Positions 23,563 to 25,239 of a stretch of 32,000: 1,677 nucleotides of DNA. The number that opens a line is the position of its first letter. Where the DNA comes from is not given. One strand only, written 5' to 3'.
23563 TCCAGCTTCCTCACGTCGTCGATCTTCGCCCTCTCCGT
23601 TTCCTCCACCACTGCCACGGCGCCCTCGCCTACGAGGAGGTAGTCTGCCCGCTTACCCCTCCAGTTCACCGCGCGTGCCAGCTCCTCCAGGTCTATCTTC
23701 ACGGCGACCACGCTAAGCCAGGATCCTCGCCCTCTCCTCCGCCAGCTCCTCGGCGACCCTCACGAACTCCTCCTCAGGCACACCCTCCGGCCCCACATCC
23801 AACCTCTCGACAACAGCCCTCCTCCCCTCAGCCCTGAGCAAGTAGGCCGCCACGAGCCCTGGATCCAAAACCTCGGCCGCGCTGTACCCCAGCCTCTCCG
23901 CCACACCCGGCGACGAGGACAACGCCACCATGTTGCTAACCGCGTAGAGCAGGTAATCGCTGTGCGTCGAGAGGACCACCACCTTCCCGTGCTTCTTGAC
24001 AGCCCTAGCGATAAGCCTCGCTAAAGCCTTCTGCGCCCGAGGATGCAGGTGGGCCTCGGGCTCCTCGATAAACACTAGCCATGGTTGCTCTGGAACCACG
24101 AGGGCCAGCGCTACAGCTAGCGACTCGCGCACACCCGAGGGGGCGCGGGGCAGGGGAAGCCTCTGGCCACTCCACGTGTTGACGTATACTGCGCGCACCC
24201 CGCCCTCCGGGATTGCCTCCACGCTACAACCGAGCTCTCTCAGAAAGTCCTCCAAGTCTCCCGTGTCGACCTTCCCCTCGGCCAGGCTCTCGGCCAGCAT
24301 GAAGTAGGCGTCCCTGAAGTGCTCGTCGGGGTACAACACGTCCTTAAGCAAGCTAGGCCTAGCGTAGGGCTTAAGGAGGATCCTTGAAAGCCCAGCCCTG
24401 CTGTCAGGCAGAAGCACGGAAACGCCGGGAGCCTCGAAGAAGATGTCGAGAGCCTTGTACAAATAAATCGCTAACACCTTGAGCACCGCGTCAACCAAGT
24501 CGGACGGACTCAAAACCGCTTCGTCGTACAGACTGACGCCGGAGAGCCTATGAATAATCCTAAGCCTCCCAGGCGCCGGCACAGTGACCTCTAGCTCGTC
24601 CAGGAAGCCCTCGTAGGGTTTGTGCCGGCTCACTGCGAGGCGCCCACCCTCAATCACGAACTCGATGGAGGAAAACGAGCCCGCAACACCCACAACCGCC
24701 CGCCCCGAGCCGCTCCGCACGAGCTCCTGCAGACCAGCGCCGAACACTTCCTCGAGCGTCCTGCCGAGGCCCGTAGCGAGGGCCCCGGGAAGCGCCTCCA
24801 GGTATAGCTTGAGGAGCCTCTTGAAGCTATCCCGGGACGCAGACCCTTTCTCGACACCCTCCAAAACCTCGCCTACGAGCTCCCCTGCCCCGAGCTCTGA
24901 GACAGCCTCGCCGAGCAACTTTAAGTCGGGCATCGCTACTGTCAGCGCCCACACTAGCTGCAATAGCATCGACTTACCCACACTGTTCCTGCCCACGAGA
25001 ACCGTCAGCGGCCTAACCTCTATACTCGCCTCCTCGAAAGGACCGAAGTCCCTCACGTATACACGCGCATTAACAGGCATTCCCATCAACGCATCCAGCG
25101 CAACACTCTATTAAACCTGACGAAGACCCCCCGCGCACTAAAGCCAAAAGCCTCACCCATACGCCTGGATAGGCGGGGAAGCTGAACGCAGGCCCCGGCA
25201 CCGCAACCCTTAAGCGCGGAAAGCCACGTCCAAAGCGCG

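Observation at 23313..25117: ABC/AAA_21-type ATPase tightly coupled to a minimal PD-(D/E)XK-like protein: candidate uncharacterised two-gene defence module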

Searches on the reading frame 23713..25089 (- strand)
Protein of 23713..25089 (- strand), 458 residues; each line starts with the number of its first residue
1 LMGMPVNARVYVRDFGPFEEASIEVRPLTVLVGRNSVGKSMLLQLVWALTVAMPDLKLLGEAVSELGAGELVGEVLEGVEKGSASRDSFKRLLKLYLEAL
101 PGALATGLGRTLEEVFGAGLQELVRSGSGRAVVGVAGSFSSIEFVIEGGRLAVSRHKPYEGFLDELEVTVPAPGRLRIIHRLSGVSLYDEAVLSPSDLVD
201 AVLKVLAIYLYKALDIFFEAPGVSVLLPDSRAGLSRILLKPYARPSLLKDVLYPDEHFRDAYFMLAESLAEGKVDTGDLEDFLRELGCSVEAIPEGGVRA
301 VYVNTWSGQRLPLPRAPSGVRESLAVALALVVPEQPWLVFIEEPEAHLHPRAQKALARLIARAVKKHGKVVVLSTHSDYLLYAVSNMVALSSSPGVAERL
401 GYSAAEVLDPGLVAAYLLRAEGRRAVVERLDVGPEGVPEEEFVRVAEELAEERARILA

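Call 3: search_protein_families(library=pfam, proteins=[window:23713-25089:-], max_evalue=1)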
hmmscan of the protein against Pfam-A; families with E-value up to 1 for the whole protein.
window:23713-25089:- (458 aa): 7 families
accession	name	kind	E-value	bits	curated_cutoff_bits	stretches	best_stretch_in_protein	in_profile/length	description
PF13175.12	AAA_15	-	7.8e-21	75.5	32.1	2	301-380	291-373/374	AAA ATPase domain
PF13304.12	AAA_21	-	6.3e-20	72.9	27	2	242-381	166-303/304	AAA domain, putative AbiEii toxin, Type IV TA system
PF11398.14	DUF2813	-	0.00068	19.6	21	1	15-48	11-44/372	Protein of unknown function (DUF2813)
PF13476.12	AAA_23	-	0.0038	18.3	27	1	9-50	1-44/201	AAA domain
PF02463.25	SMC_N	-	0.02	14.7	40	0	9-50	4-49/220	RecF/RecN/SMC N terminal domain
PF13555.12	AAA_29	-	0.12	12.6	27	1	10-44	4-40/61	P-loop containing region of AAA domain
PF13514.12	AAA_27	-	0.12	12.3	22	1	12-50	8-50/206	AAA domain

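Call 4: search_protein_families(library=padloc, proteins=[window:23713-25089:-], max_evalue=1)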
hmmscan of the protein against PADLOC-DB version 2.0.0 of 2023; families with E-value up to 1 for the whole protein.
window:23713-25089:- (458 aa): 132 families (the best 25 are shown)
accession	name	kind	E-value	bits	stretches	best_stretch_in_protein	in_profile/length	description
PDLC04033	PD-T4-4_A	-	6.4e-25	86.2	2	307-430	296-424/460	-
PDLC03878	NsnB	-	2.1e-23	81.7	2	310-388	211-288/345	-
PDLC02979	AriA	-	2.4e-23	81.5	2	299-380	290-372/373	-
PDLC02980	AriA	-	1.5e-21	75.7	2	296-381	220-303/304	-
PDLC04032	PD-T4-4_A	-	8.6e-18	62.5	1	338-451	349-460/474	-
PDLC04664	PDC-M47A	-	3.7e-16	57.1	2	310-419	295-408/461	-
PDLC04177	HEC-01A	-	9.7e-16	55.8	2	293-387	254-346/393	-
PDLC04710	PDC-M56A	-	8.9e-15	52.6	2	338-393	243-297/382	-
PDLC04707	PDC-M55A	-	1.4e-14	52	2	332-389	300-357/421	-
PDLC04175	HEC-01A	-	2.1e-14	51.4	2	324-382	257-313/363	-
PDLC04178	HEC-01A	-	2.2e-14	51.3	2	324-381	273-331/399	-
PDLC00067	GajA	-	7.2e-14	49.2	2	338-381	307-346/604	AAA ATPase domain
PDLC00070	GajA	-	2.5e-13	47.5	2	338-381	293-337/596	AAA ATPase domain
PDLC04182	HEC-01A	-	4.2e-13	47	2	324-385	294-355/406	-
PDLC00075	GajA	-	8e-13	45.7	2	318-382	251-311/536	AAA ATPase domain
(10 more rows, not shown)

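Call 5: search_protein_families(library=ncbifam, proteins=[window:23713-25089:-], max_evalue=1)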
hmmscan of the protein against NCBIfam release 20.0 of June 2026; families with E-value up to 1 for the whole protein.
window:23713-25089:- (458 aa): 64 families (the best 25 are shown)
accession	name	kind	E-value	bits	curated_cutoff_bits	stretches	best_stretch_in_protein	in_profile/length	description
NF047739.1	antiphage_MADS3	equivalog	3.9e-09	36.2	420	2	321-383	322-381/427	methylation-associated defense system AAA family ATPase MAD3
TIGR01166.1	cbiO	subfamily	1e-06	28.3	211.8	1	319-377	131-186/190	cobalt ABC transporter, ATP-binding protein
TIGR04521.1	ECF_ATPase_2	equivalog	1.2e-06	27.8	330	1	325-379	152-206/279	energy-coupling factor transporter ATPase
NF010159.0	PRK13638.1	equivalog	3.7e-06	26.5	489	1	303-389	124-207/271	energy-coupling factor ABC transporter ATP-binding protein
TIGR02982.1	heterocyst_DevA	subfamily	4.2e-06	26.5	295.8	1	319-386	145-210/220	ABC exporter ATP-binding subunit, DevA family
TIGR02673.1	FtsE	equivalog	7.3e-06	25.8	264.85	1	325-385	145-204/214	cell division ATP-binding protein FtsE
NF038234.1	retron_eff_Eco8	equivalog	9.3e-06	24.5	250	2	338-381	275-325/679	retron Eco8 family effector endonuclease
TIGR03410.1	urea_trans_UrtE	equivalog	2.4e-05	23.9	285.8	2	26-72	26-73/230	urea ABC transporter ATP-binding subunit UrtE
NF040873.1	AztA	equivalog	3.1e-05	23.6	220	2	328-385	130-186/191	zinc ABC transporter ATP-binding protein AztA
NF010171.0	PRK13652.1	equivalog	3.4e-05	23.1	476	1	322-387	142-207/277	cobalt transporter ATP-binding subunit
TIGR03873.1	F420-0_ABC_ATP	hypoth_equivalog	4.3e-05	22.9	372.4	1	322-413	142-230/256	putative F420-0 ABC transporter ATP-binding protein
TIGR02211.1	LolD_lipo_ex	equivalog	4.8e-05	23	307.75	1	319-390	145-214/221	lipoprotein-releasing ABC transporter ATP-binding protein LolD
TIGR01842.1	type_I_sec_PrtD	subfamily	4.8e-05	22.1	510.15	1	326-392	463-528/544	type I secretion system permease/ATPase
TIGR02857.1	CydD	equivalog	6e-05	22.2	435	1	321-390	464-529/529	thiol reductant ABC exporter subunit CydD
NF010155.0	PRK13634.1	equivalog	6.7e-05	22.3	413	1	326-377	154-205/290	energy-coupling factor ABC transporter ATP-binding protein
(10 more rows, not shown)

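Call 7: find_homologous_proteins(query=window:23713-25089:-)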
Query window:23713-25089:- (458 aa): 549 proteins with E <= 0.001 among 8000 candidates; the best 120 are listed.
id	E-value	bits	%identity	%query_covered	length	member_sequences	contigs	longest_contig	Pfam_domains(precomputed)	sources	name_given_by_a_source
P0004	2.9e-287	971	100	100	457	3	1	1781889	PF13175.13,PF13304.13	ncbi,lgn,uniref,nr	ncbi:conserved hypothetical protein [Thermofilum pendens Hrk 5]|uniref:ATPase AAA-type core domain-c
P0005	4.5e-148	512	57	98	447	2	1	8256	PF13175.13,PF13304.13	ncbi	-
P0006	1.8e-142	494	51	99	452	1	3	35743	PF13175.13,PF13304.13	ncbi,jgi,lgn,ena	-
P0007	3.7e-134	466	49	99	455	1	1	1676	PF13175.13,PF13304.13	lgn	-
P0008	2.2e-132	460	50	98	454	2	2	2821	PF13175.13,PF13304.13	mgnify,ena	mgnify:CR=1 FL=1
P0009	8.8e-132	458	49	98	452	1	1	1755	PF13175.13,PF13304.13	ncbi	-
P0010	9.6e-131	455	49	98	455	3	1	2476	PF13175.13,PF13304.13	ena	-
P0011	1.3e-130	454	48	99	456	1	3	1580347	PF13175.13,PF13304.13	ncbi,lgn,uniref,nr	ncbi:AAA family ATPase [Staphylothermus hellenicus]|uniref:Endonuclease GajA/Old nuclease/RecF-like 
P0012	1.8e-130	454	50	99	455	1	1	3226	PF13175.13,PF13304.13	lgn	-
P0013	4.5e-130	453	47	99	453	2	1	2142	PF13175.13,PF13304.13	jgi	-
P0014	6.4e-130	452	49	99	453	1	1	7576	PF13175.13,PF13304.13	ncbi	-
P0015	9.2e-130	452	51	99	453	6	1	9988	PF13175.13,PF13304.13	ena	-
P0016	6.4e-129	449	45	100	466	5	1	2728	PF13175.13,PF13476.13,PF13304.13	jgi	-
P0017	2.2e-128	447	51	97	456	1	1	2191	PF13175.13,PF02463.26,PF13304.13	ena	-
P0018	1.1e-125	438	48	98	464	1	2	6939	PF13175.13,PF13304.13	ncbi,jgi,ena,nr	ncbi:MAG: hypothetical protein DRN15_11435 [Thermoprotei archaeon]|nr:MAG: hypothetical protein DRN1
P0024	3.7e-121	423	45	98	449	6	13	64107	PF13175.13,PF13304.13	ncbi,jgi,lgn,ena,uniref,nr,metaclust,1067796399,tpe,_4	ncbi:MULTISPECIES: AAA family ATPase [Pyrobaculum]|jgi:hypothetical protein|uniref:AAA family ATPase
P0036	2.1e-109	385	42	99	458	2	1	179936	PF13175.13,PF13304.13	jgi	-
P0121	6.8e-93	330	44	98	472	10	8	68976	PF13175.13,PF13304.13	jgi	-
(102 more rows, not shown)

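Call 12: find_related_loci(query=A1, collection=genome_contigs, flank=4000)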
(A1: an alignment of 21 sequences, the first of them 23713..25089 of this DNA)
Query A1 (458 aa) in genome_contigs; peptide patterns used: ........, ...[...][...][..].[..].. (x = any residue, [..] = any of these).
600 stretches matched a pattern (row limit reached: there are more); 257 encode a relative of the query (tblastn E <= 1e-3); the best 80 are kept; 79 distinct loci.
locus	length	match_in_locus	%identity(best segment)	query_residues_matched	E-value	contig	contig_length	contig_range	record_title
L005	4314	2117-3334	36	2-458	2e-53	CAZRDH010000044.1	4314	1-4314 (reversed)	MAG TPA_asm: uncultured Desulfurococcaceae archaeon isolate binchicken_co219_361 genome assembly, contig: k141_697068, w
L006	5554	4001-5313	51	9-453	2e-65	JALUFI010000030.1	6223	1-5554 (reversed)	MAG: Pyrodictiaceae archaeon isolate S143_metabat2_scaf2bin.055 S143_NODE_11745_length_6223_cov_3.012795, whole genome s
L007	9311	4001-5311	31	12-452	2e-33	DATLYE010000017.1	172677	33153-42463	MAG TPA_asm: Bryobacteraceae bacterium isolate SMAG_U13264 k141_561478, whole genome shotgun sequence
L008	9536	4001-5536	25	3-456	1e-31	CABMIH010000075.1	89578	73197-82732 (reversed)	uncultured archaeon isolate LFW-280_3_2 genome assembly, contig: LFW28032_77, whole genome shotgun sequence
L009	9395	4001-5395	27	9-456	1e-30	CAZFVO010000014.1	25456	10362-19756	MAG TPA_asm: uncultured archaeon isolate SRP141559_co1_69 genome assembly, contig: NODE_833_length_25456_cov_16.881855,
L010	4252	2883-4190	28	9-450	2e-28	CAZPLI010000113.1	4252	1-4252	MAG TPA_asm: uncultured Thermofilaceae archaeon isolate SRP141552_co1_50 genome assembly, contig: NODE_11382_length_4252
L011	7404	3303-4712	29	6-456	1e-23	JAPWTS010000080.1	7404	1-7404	MAG: Thermofilales archaeon isolate RSNS8 scaffold_2094_c1, whole genome shotgun sequence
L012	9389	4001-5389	25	12-456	3e-22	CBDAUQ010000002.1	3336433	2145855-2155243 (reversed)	MAG: Cenarchaeum sp. isolate d8c039c0-47ae-4276-bf28-ececfd51b7c1 genome assembly, contig: contig_2, whole genome shotgu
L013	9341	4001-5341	29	7-449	2e-21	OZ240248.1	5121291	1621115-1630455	MAG: Candidatus Poribacteria bacterium isolate b8ffb888-6308-4f48-b550-e0c295cc777e genome assembly, chromosome: 1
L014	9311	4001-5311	28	4-452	2e-19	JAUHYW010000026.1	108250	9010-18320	MAG: bacterium isolate 3_bin.88 NODE_327_length_108250_cov_2.835567, whole genome shotgun sequence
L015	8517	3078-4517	28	12-452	6e-25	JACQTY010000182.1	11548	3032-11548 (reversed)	MAG: Chloroflexi bacterium isolate NC_groundwater_1423_Ag_S-0.65um_59_50 S_p65_S5_coassembly_k141_3705061, whole genome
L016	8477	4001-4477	31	308-457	4e-18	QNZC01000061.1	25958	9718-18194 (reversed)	MAG: Persephonella sp. isolate MAG 16 Ga0226836_10000581, whole genome shotgun sequence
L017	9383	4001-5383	23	12-452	5e-18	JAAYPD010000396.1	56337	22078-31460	MAG: Methanomicrobiales archaeon isolate AS22ysBPME_16 210015_AS22, whole genome shotgun sequence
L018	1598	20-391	36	337-456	2e-18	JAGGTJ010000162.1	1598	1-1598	MAG: Deltaproteobacteria bacterium isolate AUK045 PB_MANV_045_c_000000003849, whole genome shotgun sequence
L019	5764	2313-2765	34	311-456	1e-17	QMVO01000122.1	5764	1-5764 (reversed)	MAG: Methanosarcinales archaeon isolate B64_G16 B64_Guay16_scaffold_14600, whole genome shotgun sequence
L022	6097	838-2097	36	4-456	3e-17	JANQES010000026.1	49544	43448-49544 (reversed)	MAG: Rhodothermales bacterium isolate PL23a_bin.4 k99_5355212, whole genome shotgun sequence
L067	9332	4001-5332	35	6-394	3e-10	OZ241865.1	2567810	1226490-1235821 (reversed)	MAG: Bdellovibrionales bacterium isolate ae4e30c4-5a1d-468f-bd84-63611cbbb921 genome assembly, chromosome: 1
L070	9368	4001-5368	32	6-456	2e-10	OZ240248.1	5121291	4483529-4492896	MAG: Candidatus Poribacteria bacterium isolate b8ffb888-6308-4f48-b550-e0c295cc777e genome assembly, chromosome: 1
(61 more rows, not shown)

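Call 31: search_protein_families(library=padloc, proteins=[L005:3334-3756:+, L067:5567-6043:+, L012:5404-5889:+, L008:5563-6033:+, L015:4553-5017:+, L070:5408-5920:+, L022:2143-2601:+, L011:4740-5186:+, L007:5347-5796:+, L009:5385-5810:+], max_evalue=0.1)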
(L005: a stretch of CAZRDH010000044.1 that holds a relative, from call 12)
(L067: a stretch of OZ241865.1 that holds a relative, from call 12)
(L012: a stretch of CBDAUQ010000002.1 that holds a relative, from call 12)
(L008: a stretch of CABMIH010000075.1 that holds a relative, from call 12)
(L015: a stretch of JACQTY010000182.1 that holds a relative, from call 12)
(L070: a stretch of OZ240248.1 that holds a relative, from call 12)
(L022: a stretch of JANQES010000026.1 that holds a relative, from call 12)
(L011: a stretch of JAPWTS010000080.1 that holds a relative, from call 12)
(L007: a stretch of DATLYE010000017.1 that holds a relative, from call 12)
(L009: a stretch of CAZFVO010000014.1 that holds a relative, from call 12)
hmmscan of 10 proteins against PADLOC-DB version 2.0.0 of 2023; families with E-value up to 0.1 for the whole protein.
L005:3334-3756:+ (141 aa): 0 families

L067:5567-6043:+ (159 aa): 2 families
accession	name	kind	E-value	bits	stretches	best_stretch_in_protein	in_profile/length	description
PDLC04563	PDC-M29B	-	1.1e-05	23.6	1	47-108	50-113/164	-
PDLC04219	HEC-02B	-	0.0029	15.4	1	47-108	8-68/171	-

L012:5404-5889:+ (162 aa): 2 families
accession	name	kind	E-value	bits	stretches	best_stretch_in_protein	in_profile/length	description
PDLC04666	PDC-M47B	-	0.0087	13.9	1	54-127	57-139/174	-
PDLC04563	PDC-M29B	-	0.0098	14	1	36-77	54-91/164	-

L008:5563-6033:+ (157 aa): 2 families
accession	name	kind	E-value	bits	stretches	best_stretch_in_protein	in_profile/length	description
PDLC04035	PD-T4-4_B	-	5.8e-05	20.8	1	53-129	86-161/206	-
PDLC04034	PD-T4-4_B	-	0.008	13.9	1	50-99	75-122/190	-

L015:4553-5017:+ (155 aa): 0 families

L070:5408-5920:+ (171 aa): 7 families
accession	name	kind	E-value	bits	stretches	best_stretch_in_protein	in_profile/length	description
PDLC04668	PDC-M47B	-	1.4e-06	26.1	1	28-101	38-116/186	-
PDLC04666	PDC-M47B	-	0.00017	19.4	1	45-96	47-98/174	-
PDLC04037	PD-T4-4_B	-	0.00085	17.1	1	56-133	80-151/190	-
PDLC04665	PDC-M47B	-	0.0013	16.4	1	48-96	68-114/202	-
PDLC04667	PDC-M47B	-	0.0015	16.4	1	30-101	13-86/158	-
PDLC04035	PD-T4-4_B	-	0.019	12.6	1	56-104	87-133/206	-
PDLC04034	PD-T4-4_B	-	0.032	12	1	56-109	79-128/190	-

L022:2143-2601:+ (153 aa): 1 family
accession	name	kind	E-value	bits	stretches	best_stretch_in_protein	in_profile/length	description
PDLC04035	PD-T4-4_B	-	0.0011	16.6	1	48-85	88-125/206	-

L011:4740-5186:+ (149 aa): 3 families
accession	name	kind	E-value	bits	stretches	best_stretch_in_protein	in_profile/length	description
PDLC04035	PD-T4-4_B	-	0.00035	18.2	1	43-82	85-124/206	-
PDLC04034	PD-T4-4_B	-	0.0037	15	1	36-69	70-103/190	-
PDLC04668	PDC-M47B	-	0.0055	14.4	1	44-87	73-115/186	-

L007:5347-5796:+ (150 aa): 0 families

L009:5385-5810:+ (142 aa): 0 families

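Call 42: find_encoding_contigs(protein=P0011, flank=4000, max_places=1)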
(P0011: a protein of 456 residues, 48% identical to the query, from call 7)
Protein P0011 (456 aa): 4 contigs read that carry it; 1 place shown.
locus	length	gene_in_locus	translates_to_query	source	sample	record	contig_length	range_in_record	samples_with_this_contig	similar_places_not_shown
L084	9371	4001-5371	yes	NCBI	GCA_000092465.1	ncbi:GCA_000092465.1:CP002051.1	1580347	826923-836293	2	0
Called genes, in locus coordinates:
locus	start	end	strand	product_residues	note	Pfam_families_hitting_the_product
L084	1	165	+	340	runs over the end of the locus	PF19300:BPD_transp_1_N, PF00528:BPD_transp_1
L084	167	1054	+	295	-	PF00528:BPD_transp_1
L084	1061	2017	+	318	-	PF00005:ABC_tran, PF02463:SMC_N (faint), PF13304:AAA_21 (weak), PF08352:oligo_HPY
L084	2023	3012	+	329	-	PF00005:ABC_tran, PF08352:oligo_HPY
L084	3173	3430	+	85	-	PF01402:RHH_1 (weak), PF23434:DUF7120 (weak)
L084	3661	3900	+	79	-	-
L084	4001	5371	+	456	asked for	PF13175:AAA_15, PF13304:AAA_21, PF13175:AAA_15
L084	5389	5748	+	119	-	-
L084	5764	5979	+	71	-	-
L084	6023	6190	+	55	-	PF01934:HepT-like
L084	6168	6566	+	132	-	PF01909:NTP_transf_2 (weak), PF18765:Polbeta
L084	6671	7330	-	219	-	PF00005:ABC_tran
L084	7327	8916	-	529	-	-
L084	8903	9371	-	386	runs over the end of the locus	-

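Call 43: find_encoding_contigs(protein=P0024, flank=4000, max_places=2)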
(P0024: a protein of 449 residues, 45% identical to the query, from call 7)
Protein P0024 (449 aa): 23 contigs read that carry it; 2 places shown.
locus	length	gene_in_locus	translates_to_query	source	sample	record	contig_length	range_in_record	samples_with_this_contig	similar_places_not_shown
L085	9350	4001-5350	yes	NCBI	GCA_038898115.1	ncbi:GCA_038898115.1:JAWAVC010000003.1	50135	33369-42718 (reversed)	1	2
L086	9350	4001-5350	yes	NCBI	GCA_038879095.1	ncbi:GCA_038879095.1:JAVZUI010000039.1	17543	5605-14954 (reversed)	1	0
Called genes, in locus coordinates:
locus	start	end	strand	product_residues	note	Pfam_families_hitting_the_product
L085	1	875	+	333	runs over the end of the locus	PF01637:ATPase_2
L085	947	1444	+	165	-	PF05942:PaREP1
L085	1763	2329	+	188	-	PF05942:PaREP1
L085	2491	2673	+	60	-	-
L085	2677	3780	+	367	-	PF13506:Glyco_transf_21, PF00535:Glycos_transf_2, PF10111:Glyco_tranf_2_2, PF10686:YAcAr (weak), PF13641:Glyco_tranf_2_3, PF13632:Glyco_trans_2_3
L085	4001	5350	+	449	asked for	PF13175:AAA_15, PF13304:AAA_21, PF13175:AAA_15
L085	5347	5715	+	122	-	-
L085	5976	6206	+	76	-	PF10049:DUF2283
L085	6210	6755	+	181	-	PF05942:PaREP1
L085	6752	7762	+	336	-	PF01637:ATPase_2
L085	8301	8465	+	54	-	-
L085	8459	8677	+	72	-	PF10049:DUF2283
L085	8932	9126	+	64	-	-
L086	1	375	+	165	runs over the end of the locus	PF05942:PaREP1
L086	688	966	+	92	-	-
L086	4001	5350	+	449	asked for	PF13175:AAA_15, PF13304:AAA_21, PF13175:AAA_15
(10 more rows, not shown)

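Call 44: find_encoding_contigs(protein=P0036, flank=4000, max_places=1)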
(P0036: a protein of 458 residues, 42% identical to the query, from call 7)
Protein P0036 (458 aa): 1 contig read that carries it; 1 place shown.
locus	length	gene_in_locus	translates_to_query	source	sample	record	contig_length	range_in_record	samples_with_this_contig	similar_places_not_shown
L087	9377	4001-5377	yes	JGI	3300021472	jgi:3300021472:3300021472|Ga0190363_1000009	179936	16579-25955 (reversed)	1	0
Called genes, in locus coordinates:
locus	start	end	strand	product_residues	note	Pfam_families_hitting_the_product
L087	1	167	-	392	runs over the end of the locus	PF04055:Radical_SAM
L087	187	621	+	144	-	-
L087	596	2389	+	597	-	-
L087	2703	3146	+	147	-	-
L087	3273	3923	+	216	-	PF12644:DUF3782, PF07788:PDDEXK_10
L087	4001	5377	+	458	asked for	PF13175:AAA_15 (weak), PF13304:AAA_21, PF13175:AAA_15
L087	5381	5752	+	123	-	-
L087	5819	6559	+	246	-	PF00483:NTP_transferase, PF12804:NTP_transf_3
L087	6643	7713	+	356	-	PF02463:SMC_N (weak), PF11398:DUF2813 (faint), PF13175:AAA_15, PF13304:AAA_21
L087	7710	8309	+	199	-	-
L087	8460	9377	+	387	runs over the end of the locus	PF02463:SMC_N (weak), PF11398:DUF2813 (faint), PF13175:AAA_15, PF13476:AAA_23 (weak), PF13304:AAA_21, PF13175:AAA_15 (weak)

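Call 45: find_encoding_contigs(protein=P0121, flank=4000, max_places=2)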
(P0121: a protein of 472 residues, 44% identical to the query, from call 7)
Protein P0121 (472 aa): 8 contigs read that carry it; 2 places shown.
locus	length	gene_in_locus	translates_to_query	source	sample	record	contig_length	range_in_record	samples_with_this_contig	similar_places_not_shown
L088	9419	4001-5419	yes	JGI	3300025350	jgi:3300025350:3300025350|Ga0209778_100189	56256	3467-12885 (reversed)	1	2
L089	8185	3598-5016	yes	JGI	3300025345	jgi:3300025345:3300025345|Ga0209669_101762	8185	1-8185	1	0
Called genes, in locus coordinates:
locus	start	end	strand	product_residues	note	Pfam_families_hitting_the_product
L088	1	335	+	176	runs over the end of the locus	PF07760:DUF1616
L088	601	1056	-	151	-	-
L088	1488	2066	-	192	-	-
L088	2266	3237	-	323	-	PF04321:RmlD_sub_bind, PF05368:NmrA, PF01073:3Beta_HSD, PF01370:Epimerase, PF02719:Polysacc_synt_2, PF13460:NAD_binding_10, PF16363:GDP_Man_Dehyd, PF07993:NAD_binding_4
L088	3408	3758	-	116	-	-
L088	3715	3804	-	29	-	-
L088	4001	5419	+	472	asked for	PF13175:AAA_15, PF13304:AAA_21, PF13175:AAA_15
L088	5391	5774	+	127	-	-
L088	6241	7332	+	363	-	PF02463:SMC_N (weak), PF11398:DUF2813 (faint), PF13175:AAA_15, PF13476:AAA_23, PF13304:AAA_21, PF13175:AAA_15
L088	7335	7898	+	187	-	PF11536:DUF3226 (weak)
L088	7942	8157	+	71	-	-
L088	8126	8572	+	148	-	-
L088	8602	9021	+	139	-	PF05168:HEPN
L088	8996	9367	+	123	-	PF22600:MTPAP-like_central (weak), PF01909:NTP_transf_2, PF18765:Polbeta (weak)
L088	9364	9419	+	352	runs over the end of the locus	PF00931:NB-ARC (weak), PF01637:ATPase_2, PF13401:AAA_22 (weak)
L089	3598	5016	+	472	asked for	PF13175:AAA_15, PF13304:AAA_21, PF13175:AAA_15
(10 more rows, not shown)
